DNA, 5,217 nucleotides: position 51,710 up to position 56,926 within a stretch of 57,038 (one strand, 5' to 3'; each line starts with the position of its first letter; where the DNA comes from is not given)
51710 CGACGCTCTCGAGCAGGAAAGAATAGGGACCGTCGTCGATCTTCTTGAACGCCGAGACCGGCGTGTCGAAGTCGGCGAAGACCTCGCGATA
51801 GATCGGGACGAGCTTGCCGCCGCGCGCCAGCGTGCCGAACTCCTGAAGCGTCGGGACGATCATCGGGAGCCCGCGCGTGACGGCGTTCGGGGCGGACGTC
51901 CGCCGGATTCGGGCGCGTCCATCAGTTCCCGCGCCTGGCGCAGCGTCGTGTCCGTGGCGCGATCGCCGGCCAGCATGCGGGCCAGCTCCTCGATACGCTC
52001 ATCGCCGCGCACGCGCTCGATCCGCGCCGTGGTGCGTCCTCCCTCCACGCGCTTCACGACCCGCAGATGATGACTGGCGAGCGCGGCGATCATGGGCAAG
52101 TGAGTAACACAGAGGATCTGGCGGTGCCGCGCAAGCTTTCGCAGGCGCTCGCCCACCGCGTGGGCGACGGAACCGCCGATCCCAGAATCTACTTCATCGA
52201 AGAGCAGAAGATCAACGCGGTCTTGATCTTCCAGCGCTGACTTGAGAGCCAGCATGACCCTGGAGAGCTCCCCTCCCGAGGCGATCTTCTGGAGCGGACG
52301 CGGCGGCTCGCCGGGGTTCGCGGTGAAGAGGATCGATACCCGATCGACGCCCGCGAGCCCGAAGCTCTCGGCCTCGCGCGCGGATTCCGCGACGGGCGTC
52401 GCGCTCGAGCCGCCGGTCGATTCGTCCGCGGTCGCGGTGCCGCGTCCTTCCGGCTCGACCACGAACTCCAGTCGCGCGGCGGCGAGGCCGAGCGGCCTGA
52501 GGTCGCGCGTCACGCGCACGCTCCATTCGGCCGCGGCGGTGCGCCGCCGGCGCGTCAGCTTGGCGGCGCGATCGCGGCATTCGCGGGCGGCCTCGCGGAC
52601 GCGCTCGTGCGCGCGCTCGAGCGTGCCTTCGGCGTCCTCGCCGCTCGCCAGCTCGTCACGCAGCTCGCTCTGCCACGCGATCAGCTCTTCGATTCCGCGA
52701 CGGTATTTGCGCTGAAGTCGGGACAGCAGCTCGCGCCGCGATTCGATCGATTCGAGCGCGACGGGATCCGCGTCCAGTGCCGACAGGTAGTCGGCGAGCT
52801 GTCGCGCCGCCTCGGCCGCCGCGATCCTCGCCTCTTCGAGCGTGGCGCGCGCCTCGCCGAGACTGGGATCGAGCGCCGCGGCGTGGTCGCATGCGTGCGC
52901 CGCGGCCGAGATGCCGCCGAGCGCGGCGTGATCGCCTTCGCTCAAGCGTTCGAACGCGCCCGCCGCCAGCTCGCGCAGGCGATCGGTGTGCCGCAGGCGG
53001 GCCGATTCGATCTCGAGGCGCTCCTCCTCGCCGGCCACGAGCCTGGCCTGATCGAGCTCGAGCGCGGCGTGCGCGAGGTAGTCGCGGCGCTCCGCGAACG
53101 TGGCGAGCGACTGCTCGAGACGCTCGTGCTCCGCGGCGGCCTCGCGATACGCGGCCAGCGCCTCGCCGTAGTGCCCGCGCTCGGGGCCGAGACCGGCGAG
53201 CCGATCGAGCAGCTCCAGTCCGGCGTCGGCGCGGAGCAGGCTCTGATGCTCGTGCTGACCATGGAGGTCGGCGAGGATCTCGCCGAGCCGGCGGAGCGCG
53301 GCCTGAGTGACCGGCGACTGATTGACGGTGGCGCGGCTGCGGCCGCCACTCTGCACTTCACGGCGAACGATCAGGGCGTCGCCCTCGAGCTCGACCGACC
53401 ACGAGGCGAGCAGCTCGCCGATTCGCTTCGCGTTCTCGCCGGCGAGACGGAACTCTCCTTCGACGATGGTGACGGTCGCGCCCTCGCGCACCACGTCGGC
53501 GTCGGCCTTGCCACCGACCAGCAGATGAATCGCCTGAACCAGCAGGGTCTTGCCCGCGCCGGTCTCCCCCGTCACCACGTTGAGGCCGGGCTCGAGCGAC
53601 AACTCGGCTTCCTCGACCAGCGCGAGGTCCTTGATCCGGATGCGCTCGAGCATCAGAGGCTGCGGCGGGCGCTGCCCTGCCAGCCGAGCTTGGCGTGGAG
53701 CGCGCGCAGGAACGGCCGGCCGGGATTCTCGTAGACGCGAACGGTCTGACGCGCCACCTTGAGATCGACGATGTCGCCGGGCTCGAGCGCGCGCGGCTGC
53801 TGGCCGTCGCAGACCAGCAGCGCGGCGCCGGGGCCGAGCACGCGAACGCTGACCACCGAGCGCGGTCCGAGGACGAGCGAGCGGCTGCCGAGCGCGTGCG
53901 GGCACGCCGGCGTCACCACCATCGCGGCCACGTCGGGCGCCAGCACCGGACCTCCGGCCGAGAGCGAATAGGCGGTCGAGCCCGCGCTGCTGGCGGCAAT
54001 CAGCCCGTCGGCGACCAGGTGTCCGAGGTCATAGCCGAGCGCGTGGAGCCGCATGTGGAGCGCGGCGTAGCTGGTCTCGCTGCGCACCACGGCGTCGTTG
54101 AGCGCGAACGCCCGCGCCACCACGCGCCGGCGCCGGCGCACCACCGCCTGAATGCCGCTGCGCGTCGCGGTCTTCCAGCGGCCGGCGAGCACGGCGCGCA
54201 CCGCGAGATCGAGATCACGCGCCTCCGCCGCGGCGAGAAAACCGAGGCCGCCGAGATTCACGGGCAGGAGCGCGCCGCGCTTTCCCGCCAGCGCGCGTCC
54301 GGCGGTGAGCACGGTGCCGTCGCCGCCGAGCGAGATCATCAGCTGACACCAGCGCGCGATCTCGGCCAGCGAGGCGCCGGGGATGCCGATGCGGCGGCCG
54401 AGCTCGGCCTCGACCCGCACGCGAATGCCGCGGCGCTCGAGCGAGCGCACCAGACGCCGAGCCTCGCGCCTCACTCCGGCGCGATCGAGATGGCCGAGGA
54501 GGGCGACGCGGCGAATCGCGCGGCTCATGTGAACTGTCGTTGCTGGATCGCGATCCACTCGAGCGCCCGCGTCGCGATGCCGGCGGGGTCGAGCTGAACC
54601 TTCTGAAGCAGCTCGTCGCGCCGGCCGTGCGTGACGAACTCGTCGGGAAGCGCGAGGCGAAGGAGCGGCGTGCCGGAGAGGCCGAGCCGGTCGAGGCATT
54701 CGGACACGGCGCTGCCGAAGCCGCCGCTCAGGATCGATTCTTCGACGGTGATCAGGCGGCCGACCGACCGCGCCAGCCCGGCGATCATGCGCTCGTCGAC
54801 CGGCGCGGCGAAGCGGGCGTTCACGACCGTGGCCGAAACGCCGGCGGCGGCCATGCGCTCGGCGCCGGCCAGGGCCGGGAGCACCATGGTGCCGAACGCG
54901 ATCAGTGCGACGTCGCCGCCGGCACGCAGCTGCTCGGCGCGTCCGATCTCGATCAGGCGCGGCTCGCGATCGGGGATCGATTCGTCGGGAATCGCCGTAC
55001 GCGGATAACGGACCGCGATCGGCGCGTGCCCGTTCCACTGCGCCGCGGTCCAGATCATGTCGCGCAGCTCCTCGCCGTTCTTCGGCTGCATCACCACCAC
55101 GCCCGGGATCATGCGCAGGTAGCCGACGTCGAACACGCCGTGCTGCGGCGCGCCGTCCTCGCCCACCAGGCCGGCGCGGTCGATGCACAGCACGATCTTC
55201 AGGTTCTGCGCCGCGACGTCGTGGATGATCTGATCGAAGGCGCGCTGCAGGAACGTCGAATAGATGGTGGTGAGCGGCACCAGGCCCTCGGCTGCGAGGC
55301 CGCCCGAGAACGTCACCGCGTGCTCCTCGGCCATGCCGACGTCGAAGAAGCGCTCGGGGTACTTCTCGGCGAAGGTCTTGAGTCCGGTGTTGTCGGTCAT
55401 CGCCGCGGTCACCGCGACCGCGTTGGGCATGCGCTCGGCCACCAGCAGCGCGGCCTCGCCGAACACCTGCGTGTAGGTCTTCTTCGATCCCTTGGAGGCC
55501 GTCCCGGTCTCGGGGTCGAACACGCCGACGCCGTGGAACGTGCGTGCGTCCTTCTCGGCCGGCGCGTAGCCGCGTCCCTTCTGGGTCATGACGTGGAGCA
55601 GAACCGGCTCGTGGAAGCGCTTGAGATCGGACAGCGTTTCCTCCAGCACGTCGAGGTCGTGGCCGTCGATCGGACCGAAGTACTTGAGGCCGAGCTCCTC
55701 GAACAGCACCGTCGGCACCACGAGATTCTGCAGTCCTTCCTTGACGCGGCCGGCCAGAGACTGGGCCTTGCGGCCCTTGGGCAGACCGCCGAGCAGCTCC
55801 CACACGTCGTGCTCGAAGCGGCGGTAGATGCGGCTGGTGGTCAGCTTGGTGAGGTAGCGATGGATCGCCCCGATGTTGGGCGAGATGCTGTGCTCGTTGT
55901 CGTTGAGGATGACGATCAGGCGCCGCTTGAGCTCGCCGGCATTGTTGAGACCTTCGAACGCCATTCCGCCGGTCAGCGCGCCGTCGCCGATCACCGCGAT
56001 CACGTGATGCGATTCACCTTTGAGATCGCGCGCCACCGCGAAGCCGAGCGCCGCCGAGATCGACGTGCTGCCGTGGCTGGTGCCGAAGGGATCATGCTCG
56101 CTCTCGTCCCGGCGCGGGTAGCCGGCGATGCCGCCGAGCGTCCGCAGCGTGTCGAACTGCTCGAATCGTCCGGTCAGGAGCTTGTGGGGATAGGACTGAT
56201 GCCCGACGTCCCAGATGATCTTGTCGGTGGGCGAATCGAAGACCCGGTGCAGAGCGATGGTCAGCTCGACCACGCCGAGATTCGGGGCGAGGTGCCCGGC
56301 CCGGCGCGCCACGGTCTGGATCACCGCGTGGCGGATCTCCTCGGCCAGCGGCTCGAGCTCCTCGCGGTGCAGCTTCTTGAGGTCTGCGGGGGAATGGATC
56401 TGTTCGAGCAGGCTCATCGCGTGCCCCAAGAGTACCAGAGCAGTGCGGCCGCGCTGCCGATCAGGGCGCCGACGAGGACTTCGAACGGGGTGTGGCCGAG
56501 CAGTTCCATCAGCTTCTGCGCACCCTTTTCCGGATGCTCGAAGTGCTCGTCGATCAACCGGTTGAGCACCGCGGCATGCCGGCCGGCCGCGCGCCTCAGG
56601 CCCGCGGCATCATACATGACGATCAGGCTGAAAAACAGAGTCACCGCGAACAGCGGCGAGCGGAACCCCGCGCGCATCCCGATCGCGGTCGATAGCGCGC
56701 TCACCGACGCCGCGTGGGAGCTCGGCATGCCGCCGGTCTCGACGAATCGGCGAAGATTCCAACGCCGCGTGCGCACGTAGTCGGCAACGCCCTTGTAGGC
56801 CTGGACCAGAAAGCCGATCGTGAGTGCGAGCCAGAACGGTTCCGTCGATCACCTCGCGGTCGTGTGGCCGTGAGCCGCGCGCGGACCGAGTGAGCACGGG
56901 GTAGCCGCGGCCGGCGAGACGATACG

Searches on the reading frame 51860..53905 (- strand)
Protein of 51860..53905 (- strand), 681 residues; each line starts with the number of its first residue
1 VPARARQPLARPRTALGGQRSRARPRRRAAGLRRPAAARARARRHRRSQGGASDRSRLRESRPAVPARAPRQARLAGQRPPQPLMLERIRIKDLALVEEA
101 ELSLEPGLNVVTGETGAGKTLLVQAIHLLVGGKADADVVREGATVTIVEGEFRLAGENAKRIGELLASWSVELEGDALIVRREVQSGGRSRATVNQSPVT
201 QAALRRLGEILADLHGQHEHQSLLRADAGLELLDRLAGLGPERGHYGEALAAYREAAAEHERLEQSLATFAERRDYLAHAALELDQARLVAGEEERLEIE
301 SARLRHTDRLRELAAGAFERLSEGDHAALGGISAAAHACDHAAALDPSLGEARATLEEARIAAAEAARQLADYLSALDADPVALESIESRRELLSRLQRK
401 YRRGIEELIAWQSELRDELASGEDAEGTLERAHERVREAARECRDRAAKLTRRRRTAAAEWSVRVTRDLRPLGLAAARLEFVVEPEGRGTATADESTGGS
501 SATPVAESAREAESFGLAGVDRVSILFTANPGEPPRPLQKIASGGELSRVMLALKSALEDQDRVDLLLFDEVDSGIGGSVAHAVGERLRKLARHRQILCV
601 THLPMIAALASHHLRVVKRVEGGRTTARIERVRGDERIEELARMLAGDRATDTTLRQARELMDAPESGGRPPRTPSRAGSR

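Call 33: search_protein_families(library=pfam, proteins=[window:51860-53905:-])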
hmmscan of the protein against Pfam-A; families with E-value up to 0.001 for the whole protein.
window:51860-53905:- (681 aa): 4 families
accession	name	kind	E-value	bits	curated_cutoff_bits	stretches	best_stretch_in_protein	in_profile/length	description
PF02463.25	SMC_N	-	1.4e-16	61.1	40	1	86-618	2-213/220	RecF/RecN/SMC N terminal domain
PF13476.12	AAA_23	-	1.1e-09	39.6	27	1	88-220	1-130/201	AAA domain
PF13304.12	AAA_21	-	3.2e-07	31.1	27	0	491-604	195-300/304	AAA domain, putative AbiEii toxin, Type IV TA system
PF13401.12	AAA_22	-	0.00033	21.4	27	0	107-131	6-30/130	AAA domain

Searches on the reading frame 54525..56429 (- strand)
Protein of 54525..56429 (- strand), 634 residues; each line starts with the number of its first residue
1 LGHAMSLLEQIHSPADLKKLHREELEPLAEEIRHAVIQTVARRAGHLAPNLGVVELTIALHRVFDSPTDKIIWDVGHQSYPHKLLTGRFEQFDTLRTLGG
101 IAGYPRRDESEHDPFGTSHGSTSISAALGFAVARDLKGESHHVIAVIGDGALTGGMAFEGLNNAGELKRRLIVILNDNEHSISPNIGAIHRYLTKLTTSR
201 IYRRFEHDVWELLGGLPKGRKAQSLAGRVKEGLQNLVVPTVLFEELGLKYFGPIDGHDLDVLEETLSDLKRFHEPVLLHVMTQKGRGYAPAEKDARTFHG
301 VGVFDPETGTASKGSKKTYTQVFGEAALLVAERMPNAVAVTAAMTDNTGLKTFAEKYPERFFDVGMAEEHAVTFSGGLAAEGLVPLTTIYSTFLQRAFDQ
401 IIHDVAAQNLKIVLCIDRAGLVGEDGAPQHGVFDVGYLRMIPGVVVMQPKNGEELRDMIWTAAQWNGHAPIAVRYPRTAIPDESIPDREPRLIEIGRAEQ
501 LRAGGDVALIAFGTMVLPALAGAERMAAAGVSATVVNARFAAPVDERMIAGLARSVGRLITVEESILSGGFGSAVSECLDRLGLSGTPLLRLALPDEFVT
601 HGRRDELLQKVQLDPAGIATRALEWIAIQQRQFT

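Call 33: search_protein_families(library=pfam, proteins=[window:54525-56429:-])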
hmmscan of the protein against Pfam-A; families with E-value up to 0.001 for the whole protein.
window:54525-56429:- (634 aa): 6 families
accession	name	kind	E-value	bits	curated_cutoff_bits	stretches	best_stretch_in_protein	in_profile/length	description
PF13292.11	DXP_synthase_N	-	1.2e-121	405.7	21.2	1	8-282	1-274/274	1-deoxy-D-xylulose-5-phosphate synthase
PF02779.29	Transket_pyr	-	1e-38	133.2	27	1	316-481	2-173/174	Transketolase, pyrimidine binding domain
PF02780.25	Transketolase_C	-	8e-29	100.5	25.9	1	496-618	1-124/124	Transketolase, C-terminal domain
PF00676.26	E1_dh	-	3.6e-05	23.3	22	1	123-183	108-166/300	Dehydrogenase E1 component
PF00456.26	Transketolase_N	-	5.3e-05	22.8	22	0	140-213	144-211/334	Transketolase, thiamine diphosphate binding domain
PF02775.26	TPP_enzyme_C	-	0.00027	21.2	21.9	1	122-179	32-83/151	Thiamine pyrophosphate enzyme, C-terminal TPP binding domain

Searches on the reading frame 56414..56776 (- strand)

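Call 33: search_protein_families(library=pfam, proteins=[window:56414-56776:-])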
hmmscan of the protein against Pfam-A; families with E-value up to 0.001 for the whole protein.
window:56414-56776:- (120 aa): 2 families
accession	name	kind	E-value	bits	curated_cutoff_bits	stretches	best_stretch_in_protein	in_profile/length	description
PF02681.20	DUF212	-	1.8e-40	138.5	26.5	1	2-109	27-125/126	Divergent PAP2 family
PF01569.27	PAP2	-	4.9e-05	23.5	27.2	0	14-55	48-89/130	PAP2 superfamily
